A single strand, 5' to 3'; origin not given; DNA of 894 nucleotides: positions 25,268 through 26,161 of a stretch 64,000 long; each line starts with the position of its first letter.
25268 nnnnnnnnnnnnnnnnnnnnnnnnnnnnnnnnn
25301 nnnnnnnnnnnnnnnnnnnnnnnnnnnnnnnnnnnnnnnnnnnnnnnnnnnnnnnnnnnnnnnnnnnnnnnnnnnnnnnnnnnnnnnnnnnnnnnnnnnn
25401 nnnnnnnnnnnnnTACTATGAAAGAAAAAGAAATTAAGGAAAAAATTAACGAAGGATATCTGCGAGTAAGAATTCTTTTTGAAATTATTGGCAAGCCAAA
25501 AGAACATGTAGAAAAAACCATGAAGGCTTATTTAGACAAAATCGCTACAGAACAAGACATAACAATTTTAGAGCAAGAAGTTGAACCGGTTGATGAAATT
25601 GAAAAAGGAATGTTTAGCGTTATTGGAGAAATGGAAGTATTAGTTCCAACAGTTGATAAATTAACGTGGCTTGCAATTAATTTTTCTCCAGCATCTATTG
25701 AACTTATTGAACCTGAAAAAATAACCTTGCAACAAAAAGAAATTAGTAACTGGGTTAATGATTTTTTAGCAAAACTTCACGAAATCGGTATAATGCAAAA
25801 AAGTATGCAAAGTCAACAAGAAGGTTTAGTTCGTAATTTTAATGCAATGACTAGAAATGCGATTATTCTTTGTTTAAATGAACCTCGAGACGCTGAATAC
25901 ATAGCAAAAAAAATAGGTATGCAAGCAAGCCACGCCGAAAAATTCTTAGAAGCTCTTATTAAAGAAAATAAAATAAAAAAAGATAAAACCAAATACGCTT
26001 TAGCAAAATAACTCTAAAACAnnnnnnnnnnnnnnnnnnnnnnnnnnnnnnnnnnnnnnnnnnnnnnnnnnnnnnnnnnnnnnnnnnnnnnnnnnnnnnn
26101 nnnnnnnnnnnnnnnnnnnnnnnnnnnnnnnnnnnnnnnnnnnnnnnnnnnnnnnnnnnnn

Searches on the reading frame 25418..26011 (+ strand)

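Call 3: search_protein_families(library=pfam, proteins=[window:25418-26011:+], max_evalue=1)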
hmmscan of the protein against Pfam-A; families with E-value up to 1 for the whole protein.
window:25418-26011:+ (197 aa): 7 families
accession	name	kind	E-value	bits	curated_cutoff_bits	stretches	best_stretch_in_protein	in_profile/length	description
PF24033.1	DUF7342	-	0.00061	20.2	31.6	1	148-191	9-52/150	Family of unknown function (DUF7342)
PF14394.12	DUF4423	-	0.0043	17.3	30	1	137-194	17-75/165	Domain of unknown function (DUF4423)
PF01978.25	TrmB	-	0.016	15.5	25.6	1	151-194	17-60/68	Sugar-specific transcriptional regulator TrmB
PF14947.12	HTH_45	-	0.024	15.1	25.5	1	161-195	24-58/77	Winged helix-turn-helix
PF18075.7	FtsX_ECD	-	0.063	14.3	23.5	0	35-63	3-31/96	FtsX extracellular domain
PF03317.18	ELF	-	0.13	12.6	25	1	31-65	34-68/105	ELF protein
PF16958.10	PRP9_N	-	0.65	10.5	27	1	101-141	70-114/150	Pre-mRNA-splicing factor PRP9 N-terminus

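Call 4: search_protein_families(library=ncbifam, proteins=[window:25418-26011:+], max_evalue=1)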
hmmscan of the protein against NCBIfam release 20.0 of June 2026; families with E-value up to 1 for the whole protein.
window:25418-26011:+ (197 aa): 2 families
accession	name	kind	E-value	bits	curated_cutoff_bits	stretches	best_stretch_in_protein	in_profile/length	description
NF041270.1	bla_Bcer_III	exception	0.053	12.8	670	1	92-181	108-192/314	class A beta-lactamase BlaIII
NF040898.1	CC_mini_metal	domain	0.27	11.1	30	0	174-185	5-16/31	LDCC motif putative metal-binding protein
